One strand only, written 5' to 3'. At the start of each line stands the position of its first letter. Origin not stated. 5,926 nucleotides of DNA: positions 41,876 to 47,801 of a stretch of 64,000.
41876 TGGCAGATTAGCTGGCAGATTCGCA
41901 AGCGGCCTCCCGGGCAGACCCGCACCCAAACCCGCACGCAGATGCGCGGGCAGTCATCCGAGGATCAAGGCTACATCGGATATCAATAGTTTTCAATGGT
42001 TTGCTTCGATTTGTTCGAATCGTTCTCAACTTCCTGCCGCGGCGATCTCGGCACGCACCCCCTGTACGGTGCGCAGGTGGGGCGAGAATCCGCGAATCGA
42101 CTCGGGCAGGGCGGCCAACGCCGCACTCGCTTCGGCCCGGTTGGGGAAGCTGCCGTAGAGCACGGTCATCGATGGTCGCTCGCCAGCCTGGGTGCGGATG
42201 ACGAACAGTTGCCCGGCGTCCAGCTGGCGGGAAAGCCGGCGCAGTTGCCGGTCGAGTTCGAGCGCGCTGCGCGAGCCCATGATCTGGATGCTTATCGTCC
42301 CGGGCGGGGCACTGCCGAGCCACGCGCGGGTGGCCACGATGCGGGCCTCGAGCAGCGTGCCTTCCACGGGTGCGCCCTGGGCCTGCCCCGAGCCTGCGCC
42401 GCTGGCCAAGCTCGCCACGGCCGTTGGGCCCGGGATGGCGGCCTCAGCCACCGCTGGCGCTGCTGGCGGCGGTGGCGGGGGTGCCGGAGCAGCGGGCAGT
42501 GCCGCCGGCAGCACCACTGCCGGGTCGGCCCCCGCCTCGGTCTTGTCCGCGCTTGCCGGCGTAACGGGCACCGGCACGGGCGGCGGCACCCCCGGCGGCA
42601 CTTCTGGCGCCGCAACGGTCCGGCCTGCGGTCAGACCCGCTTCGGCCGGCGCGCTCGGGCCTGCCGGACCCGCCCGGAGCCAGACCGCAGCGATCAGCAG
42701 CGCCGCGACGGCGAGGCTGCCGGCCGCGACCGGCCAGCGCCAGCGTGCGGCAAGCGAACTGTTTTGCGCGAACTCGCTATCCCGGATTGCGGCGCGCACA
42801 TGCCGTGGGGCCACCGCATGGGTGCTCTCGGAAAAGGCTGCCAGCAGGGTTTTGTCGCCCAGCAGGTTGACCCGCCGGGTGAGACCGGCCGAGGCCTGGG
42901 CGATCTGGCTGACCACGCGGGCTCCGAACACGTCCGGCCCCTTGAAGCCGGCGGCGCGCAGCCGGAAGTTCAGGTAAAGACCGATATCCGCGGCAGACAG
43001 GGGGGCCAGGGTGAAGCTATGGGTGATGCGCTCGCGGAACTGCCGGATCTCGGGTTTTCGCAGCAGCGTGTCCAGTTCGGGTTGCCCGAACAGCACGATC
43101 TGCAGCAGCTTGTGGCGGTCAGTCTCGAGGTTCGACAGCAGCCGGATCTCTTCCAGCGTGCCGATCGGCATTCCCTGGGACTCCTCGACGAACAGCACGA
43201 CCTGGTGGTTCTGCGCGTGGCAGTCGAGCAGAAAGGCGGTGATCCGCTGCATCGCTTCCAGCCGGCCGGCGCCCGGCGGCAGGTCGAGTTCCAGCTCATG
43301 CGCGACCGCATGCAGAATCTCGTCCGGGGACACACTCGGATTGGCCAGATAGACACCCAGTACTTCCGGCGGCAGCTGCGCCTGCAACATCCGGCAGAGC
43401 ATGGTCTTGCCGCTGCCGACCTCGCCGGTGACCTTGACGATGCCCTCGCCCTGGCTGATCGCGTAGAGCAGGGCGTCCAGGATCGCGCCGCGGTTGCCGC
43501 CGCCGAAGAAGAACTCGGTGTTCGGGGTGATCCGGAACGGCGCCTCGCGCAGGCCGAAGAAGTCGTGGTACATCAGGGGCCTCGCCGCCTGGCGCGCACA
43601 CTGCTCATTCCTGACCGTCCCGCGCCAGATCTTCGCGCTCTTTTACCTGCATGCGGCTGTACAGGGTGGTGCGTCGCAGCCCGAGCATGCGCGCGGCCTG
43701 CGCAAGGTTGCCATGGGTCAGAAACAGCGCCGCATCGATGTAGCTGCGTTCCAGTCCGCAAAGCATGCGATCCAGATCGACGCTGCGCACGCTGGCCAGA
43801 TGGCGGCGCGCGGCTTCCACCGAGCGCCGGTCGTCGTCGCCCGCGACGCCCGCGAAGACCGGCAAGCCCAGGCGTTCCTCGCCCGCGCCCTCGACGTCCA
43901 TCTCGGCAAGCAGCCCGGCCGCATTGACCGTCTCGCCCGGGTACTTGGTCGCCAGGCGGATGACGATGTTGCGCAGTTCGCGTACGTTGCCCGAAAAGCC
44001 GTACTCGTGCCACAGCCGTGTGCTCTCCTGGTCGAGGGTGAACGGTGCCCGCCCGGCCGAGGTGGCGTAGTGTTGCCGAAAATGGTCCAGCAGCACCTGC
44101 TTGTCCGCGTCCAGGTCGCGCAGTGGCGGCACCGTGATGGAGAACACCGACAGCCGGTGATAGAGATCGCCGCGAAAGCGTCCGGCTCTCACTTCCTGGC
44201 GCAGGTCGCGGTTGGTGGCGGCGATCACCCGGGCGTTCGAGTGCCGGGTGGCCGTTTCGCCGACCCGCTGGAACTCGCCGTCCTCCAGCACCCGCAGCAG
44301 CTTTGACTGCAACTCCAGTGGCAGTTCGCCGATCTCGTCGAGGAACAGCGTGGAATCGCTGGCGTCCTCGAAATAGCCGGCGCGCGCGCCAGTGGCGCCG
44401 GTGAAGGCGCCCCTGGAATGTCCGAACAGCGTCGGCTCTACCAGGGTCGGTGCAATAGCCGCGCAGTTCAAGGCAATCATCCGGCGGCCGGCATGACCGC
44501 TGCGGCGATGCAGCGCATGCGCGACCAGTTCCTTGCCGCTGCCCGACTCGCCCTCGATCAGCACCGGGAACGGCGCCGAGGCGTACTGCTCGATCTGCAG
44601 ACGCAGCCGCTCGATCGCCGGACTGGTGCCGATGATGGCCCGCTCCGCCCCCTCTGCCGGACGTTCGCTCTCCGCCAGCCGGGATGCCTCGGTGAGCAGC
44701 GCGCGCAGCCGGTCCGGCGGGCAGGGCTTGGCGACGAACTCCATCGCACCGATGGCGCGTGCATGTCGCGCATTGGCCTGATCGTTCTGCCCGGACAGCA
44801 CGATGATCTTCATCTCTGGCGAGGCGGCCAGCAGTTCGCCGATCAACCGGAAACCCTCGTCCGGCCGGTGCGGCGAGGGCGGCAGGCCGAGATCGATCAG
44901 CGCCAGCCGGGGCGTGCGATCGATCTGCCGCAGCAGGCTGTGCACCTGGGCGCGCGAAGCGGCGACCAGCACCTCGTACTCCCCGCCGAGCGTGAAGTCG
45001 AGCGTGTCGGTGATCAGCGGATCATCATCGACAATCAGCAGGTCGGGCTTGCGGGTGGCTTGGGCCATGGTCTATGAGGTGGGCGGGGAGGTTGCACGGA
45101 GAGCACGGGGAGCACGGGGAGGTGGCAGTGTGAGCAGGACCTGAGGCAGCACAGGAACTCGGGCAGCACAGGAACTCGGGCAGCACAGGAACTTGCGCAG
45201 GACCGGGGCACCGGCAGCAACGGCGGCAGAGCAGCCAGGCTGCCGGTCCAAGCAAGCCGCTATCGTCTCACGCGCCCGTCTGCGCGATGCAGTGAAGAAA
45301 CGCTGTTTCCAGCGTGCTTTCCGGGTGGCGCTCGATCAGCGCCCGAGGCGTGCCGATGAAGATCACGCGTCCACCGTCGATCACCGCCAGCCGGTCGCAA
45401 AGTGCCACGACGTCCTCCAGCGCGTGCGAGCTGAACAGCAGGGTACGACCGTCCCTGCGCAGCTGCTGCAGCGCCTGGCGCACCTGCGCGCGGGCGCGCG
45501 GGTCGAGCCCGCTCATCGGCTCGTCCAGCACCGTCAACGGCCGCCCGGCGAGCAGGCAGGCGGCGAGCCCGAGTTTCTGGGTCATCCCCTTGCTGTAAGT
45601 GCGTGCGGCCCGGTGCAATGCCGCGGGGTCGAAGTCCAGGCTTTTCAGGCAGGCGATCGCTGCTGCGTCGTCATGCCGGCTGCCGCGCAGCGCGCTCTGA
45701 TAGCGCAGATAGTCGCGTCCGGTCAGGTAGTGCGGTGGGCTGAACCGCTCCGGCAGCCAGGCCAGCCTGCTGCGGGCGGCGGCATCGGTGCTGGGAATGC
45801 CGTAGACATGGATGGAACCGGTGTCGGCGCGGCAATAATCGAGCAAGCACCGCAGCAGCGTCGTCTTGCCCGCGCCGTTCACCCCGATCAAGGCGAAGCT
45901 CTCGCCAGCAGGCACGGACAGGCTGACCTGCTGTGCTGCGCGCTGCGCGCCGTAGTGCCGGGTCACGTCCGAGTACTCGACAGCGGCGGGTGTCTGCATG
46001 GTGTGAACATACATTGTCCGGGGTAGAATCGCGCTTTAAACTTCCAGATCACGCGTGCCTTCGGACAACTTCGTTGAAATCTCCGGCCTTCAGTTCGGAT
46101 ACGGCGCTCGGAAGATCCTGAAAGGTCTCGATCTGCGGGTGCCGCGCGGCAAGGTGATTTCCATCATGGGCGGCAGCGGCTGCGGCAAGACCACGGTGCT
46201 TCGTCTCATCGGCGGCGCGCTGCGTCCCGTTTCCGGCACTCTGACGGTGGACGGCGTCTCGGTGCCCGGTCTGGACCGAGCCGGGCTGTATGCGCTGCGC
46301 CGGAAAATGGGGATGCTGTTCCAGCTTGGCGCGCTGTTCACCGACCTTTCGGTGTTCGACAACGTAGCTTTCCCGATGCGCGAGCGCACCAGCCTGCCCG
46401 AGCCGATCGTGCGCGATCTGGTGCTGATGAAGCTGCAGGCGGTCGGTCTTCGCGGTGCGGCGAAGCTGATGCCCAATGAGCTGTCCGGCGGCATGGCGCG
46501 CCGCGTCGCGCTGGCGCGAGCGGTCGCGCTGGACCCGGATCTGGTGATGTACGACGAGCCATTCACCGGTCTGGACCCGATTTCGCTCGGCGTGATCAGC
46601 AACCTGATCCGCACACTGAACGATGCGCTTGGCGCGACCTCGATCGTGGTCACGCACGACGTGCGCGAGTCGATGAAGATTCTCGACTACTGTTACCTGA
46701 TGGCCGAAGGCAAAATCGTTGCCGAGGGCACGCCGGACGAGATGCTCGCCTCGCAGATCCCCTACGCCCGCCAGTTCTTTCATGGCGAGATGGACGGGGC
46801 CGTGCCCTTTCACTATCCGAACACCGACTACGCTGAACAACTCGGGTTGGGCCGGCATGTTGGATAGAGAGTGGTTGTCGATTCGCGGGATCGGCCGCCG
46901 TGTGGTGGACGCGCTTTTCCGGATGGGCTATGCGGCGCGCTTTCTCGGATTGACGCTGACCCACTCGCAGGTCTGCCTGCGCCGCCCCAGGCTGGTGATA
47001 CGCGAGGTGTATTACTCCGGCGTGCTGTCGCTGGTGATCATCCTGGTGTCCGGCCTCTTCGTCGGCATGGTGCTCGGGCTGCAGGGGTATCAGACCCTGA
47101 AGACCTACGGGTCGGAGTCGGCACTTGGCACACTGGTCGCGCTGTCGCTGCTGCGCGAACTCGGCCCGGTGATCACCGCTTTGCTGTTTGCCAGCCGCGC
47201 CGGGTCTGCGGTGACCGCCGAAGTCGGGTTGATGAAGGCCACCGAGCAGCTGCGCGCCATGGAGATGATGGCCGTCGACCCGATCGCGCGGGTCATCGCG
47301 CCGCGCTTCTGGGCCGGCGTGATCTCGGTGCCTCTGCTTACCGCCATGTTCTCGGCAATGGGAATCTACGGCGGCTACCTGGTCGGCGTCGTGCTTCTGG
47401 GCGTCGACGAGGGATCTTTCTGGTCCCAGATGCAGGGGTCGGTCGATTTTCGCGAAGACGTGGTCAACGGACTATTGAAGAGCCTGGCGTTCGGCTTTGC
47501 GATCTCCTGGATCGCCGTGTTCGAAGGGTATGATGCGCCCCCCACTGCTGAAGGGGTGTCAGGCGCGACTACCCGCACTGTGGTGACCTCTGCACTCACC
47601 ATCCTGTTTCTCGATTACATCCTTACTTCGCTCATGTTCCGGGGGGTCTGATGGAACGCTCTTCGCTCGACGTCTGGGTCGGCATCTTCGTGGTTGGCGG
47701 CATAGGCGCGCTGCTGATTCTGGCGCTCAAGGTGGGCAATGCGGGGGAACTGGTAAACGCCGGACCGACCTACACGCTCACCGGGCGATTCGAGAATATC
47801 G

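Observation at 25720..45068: Compact MSHA-like type IV filament locus with non-canonical gene order and content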

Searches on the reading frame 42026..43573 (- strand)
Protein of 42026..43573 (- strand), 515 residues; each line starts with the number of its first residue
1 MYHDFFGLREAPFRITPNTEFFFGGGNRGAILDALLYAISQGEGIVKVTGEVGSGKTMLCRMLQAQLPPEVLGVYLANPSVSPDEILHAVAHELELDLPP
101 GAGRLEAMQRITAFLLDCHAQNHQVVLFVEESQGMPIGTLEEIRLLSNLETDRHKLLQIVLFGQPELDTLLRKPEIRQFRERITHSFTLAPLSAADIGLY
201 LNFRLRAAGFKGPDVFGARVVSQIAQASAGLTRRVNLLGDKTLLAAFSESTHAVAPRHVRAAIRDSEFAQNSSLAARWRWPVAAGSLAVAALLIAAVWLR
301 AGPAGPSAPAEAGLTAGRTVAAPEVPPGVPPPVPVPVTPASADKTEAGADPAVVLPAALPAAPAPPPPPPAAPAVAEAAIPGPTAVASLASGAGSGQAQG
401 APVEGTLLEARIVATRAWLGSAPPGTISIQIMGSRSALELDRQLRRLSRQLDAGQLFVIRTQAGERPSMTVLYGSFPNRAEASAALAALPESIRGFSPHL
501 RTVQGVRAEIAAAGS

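Call 4: search_protein_families(library=ncbifam, proteins=[window:42026-43573:-], max_evalue=0.01)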
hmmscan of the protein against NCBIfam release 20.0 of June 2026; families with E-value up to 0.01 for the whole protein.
window:42026-43573:- (515 aa): 2 families
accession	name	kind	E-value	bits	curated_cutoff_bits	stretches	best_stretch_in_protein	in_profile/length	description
TIGR03015.1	pepcterm_ATPase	hypoth_equivalog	2.1e-62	211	324.5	1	1-265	1-265/269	XrtA/PEP-CTERM system-associated ATPase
NF010061.0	PRK13538.1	equivalog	0.0038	16.7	195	1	31-70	20-58/211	cytochrome c biogenesis heme-transporting ATPase CcmA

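Call 5: search_protein_families(library=pfam, proteins=[window:42026-43573:-], max_evalue=0.01)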
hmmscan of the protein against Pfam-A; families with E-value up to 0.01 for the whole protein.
window:42026-43573:- (515 aa): 4 families
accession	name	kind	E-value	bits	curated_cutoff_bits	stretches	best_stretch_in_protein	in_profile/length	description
PF13401.12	AAA_22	-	1e-28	100.7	27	1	41-171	3-130/130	AAA domain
PF13191.12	AAA_16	-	1.1e-06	29.7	32.6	1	31-156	11-164/167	AAA ATPase domain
PF05036.18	SPOR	-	3.6e-05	24.4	21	1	424-501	2-75/76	SPOR domain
PF06259.18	Abhydrolase_8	-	0.0053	16.9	20.5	0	410-454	60-104/178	Alpha/beta hydrolase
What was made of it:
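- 42026..43573 (-): MshM/ExeA(GspA)-like AAA ATPase with one TM segment and a C-terminal SPOR peptidoglycan-binding domain. TIGR03015 scores 211 bits, below its cut-off of 324.5 (calls 4, 5).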

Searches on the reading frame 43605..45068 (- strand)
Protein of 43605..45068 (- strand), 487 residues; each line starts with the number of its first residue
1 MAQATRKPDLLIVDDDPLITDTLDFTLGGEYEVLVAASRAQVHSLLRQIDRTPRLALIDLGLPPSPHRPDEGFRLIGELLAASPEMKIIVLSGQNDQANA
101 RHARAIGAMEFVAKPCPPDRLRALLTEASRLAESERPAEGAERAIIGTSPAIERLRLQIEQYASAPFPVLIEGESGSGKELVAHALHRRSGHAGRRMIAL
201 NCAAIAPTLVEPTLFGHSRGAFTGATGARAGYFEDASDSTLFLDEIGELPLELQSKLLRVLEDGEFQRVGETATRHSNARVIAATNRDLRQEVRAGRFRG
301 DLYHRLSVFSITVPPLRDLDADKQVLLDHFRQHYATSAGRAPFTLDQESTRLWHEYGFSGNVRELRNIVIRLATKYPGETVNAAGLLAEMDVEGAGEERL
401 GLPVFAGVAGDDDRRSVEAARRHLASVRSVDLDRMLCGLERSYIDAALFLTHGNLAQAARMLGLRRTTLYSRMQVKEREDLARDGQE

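Call 4: search_protein_families(library=ncbifam, proteins=[window:43605-45068:-], max_evalue=0.01)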
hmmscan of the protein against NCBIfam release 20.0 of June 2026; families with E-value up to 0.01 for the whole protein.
window:43605-45068:- (487 aa): 57 families (the best 25 are shown)
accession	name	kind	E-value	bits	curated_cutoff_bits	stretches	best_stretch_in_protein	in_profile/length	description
TIGR02915.1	PEP_resp_reg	equivalog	7.1e-102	341.5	502.6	2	10-385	1-381/445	PEP-CTERM-box response regulator transcription factor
TIGR01818.1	ntrC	equivalog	2.7e-100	336.3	558.6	1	11-473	2-460/463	nitrogen regulation protein NR(I)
NF003451.0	PRK05022.1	equivalog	8.6e-96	321.7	476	1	122-470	169-502/512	nitric oxide reductase transcriptional regulator NorR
TIGR01817.1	nifA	equivalog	7.1e-80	269.3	528.85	1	130-388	183-440/534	nif-specific transcriptional activator NifA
NF041552.1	TF_PrdR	equivalog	8e-79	265.5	795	2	137-373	261-497/577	sigma-54 dependent transcriptional regulator PrdR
NF038308.1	RNA_repair_RtcR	equivalog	1.4e-78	265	650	1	129-398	165-444/530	RNA repair transcriptional activator RtcR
NF008176.1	PRK10923.1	equivalog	1.5e-78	264.5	620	1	10-473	6-463/469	nitrogen regulation protein NR(I)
NF041946.1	LuxO_transreg_Vib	equivalog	6.3e-76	256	800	1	49-475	37-459/463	quorum-sensing sigma-54 dependent transcriptional regulator LuxO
NF008469.0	PRK11361.1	equivalog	6.7e-76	255.8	714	1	9-474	6-452/461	acetoacetate metabolism transcriptional regulator AtoC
TIGR02329.1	propionate_PrpR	equivalog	4e-75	253.4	499.2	1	141-474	210-525/526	propionate catabolism operon regulatory protein PrpR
NF051870.1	NAssimRespRegNtrX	equivalog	6e-74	249.5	600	1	9-473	3-447/452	nitrogen assimilation response regulator NtrX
NF050807.1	TransRegFlbDCaul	equivalog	2.7e-73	247.4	750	1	85-476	70-438/454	sigma-54-dependent transcriptional regulator FlbD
NF011953.0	PRK15424.1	equivalog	1.6e-72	244.9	703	1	139-478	215-536/538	propionate catabolism operon regulatory protein PrpR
NF007689.0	PRK10365.1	equivalog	8.9e-71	238.9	760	1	7-381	5-377/441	sigma-54-dependent response regulator transcription factor ZraR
NF011958.0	PRK15429.1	equivalog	2.4e-69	234.7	830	1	127-373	363-609/692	formate hydrogenlyase transcriptional activator FlhA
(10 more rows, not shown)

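Call 5: search_protein_families(library=pfam, proteins=[window:43605-45068:-], max_evalue=0.01)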
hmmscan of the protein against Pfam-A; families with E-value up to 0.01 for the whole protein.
window:43605-45068:- (487 aa): 11 families
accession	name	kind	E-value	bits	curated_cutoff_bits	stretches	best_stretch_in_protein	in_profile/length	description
PF00158.32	Sigma54_activat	-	9.9e-64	214.5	20.2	1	145-311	1-167/168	Sigma-54 interaction domain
PF14532.12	Sigma54_activ_2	-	3e-23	83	25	1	146-316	1-138/138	Sigma-54 interaction domain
PF00072.30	Response_reg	-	3.9e-14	53.2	30.2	1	11-125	2-110/111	Response regulator receiver domain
PF25601.1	AAA_lid_14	-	3.2e-11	43.3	27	1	320-393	4-77/87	AAA+ ATPase lid domain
PF02954.25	HTH_8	-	2.1e-10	40.6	22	1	439-474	5-40/42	Bacterial regulatory protein, Fis family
PF07728.20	AAA_5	-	1.6e-06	28.6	22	1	168-288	1-124/139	AAA domain (dynein-related subfamily)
PF00004.35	AAA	-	3.3e-05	24.8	21.2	1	169-299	1-124/131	ATPase family associated with various cellular activities (AAA)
PF07724.20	AAA_2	-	0.0001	22.8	27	1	169-294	6-132/166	AAA domain (Cdc48 subfamily)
PF13191.12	AAA_16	-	0.0018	19.2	32.6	0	150-261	7-120/167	AAA ATPase domain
PF01078.27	Mg_chelatase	-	0.0044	16.9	20.3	0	224-286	93-157/207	Magnesium chelatase, subunit ChlI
PF13556.12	HTH_30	-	0.0052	17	27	0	447-474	7-34/59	PucR C-terminal helix-turn-helix domain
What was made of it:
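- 43605..45068 (-): Sigma-54-dependent response regulator (REC-AAA+-HTH_8), functionally PilR-like. The best NCBIfam hits are PrsR and NtrC, both below their cut-offs (calls 4, 5).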

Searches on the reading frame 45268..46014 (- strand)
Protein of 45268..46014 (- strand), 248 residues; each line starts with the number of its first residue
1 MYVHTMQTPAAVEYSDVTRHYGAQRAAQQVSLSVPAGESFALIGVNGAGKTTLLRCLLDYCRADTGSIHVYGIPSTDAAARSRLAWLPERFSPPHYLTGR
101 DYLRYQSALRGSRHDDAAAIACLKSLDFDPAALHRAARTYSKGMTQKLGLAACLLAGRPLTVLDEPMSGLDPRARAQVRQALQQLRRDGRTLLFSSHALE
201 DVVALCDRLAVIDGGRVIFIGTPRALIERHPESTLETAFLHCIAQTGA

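Call 6: search_protein_families(library=pfam, proteins=[window:45268-46014:-], max_evalue=0.01)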
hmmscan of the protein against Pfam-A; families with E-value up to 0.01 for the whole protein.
window:45268-46014:- (248 aa): 8 families
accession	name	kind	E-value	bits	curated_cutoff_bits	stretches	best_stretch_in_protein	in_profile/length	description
PF00005.33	ABC_tran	-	1.2e-21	78.2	25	1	28-167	2-136/137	ABC transporter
PF13304.12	AAA_21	-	1.4e-15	58.6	27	2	136-197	234-298/304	AAA domain, putative AbiEii toxin, Type IV TA system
PF13191.12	AAA_16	-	0.00046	21.2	32.6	1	37-189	24-131/167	AAA ATPase domain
PF13401.12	AAA_22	-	0.00054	20.7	27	0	40-93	8-60/130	AAA domain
PF13663.11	DUF4148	-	0.0023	18.7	27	1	152-190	17-53/62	Domain of unknown function (DUF4148)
PF02463.25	SMC_N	-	0.0048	16.8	40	0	150-191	151-192/220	RecF/RecN/SMC N terminal domain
PF13671.12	AAA_33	-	0.0053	17.5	27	0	41-185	3-95/143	AAA domain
PF13604.12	AAA_30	-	0.0055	16.9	27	0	39-81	20-60/191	AAA domain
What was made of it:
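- Checked: The cognate ABC ATPase (45268-46014) lies just outside the stated span (call 6).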

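Call 7: search_protein_families(library=ncbifam, proteins=[window:45268-46014:-], max_evalue=0.01)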
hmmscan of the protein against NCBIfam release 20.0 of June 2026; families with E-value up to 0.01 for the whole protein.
window:45268-46014:- (248 aa): 189 families (the best 25 are shown)
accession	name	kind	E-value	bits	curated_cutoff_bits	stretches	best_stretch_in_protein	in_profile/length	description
TIGR01188.1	drrA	subfamily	9.1e-42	143.4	312.45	1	20-236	2-221/302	daunorubicin resistance ABC transporter, ATP-binding protein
NF033858.1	ABC2_perm_RbbA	equivalog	4.8e-37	127.4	1050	1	7-246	262-504/909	ribosome-associated ATPase/putative transporter RbbA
NF010060.0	PRK13537.1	equivalog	1.4e-36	126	521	1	7-229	11-236/314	nodulation factor ABC transporter ATP-binding protein NodI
NF010059.0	PRK13536.1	equivalog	2.6e-36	125.1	549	1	8-230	40-265/342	nodulation factor ABC transporter ATP-binding protein NodI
TIGR03522.1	GldA_ABC_ATP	equivalog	1.2e-34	120.1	402.6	1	12-236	3-229/301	gliding motility-associated ABC transporter ATP-binding subunit GldA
TIGR01288.1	nodI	equivalog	1.3e-34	119.6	424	1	10-230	3-226/303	nodulation factor ABC transporter ATP-binding protein NodI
TIGR03864.1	PQQ_ABC_ATP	hypoth_equivalog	1.4e-32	113.1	302.25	1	12-241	2-234/236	ABC transporter, ATP-binding subunit, PQQ-dependent alcohol dehydrogenase system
TIGR03740.1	galliderm_ABC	subfamily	1.3e-31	110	309.75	1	14-220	3-205/223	lantibiotic protection ABC transporter ATP-binding subunit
TIGR04521.1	ECF_ATPase_2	equivalog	7.5e-28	97.4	330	2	118-230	123-236/279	energy-coupling factor transporter ATPase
TIGR03375.1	type_I_sec_LssB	subfamily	1.6e-26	92.8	693.1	1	2-229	456-691/696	type I secretion system permease/ATPase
TIGR02857.1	CydD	equivalog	1.8e-26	93.2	435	1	10-209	320-526/529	thiol reductant ABC exporter subunit CydD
TIGR03265.1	PhnT2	equivalog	3.5e-26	92.3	457.7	1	12-237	5-232/353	putative 2-aminoethylphosphonate ABC transporter ATP-binding protein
TIGR01257.1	rim_protein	equivalog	4.1e-26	90.2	4012.85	1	24-227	1952-2158/2272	rim ABC transporter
NF008409.0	PRK11231.1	equivalog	4.9e-26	91.6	375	1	15-228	6-227/255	Fe(3+) dicitrate ABC transporter ATP-binding protein FecE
TIGR03258.1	PhnT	equivalog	7.6e-26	91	499.15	1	11-240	8-240/359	2-aminoethylphosphonate ABC transport system ATP-binding subunit PhnT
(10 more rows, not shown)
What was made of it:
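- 45268..46014 (-): ABC transporter ATPase (abcA), first gene of the conserved block. ABC_tran, with DrrA/NodI/GldA-type NCBIfam hits (calls 6, 7).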

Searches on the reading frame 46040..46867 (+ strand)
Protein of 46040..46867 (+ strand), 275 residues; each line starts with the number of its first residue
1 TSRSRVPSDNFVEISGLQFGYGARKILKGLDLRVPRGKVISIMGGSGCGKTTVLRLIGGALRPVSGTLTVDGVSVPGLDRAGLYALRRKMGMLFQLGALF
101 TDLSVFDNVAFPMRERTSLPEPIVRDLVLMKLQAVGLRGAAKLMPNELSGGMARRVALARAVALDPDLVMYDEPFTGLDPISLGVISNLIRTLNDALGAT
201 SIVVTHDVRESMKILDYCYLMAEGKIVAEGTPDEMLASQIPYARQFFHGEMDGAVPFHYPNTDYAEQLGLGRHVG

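Call 51: search_protein_families(library=pfam, proteins=[window:46040-46867:+], max_evalue=0.0001)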
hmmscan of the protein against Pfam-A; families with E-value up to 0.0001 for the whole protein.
window:46040-46867:+ (275 aa): 1 family
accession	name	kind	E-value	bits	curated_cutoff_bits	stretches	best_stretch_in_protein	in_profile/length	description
PF00005.33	ABC_tran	-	4.2e-27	95.9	25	1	27-175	1-136/137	ABC transporter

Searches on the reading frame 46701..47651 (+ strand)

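Call 51: search_protein_families(library=pfam, proteins=[window:46701-47651:+], max_evalue=0.0001)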
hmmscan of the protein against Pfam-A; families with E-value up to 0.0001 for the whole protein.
window:46701-47651:+ (316 aa): 1 family
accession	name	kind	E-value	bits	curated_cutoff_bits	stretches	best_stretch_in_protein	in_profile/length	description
PF02405.21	MlaE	-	9.1e-75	251.3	22.5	1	100-310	2-211/212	Permease MlaE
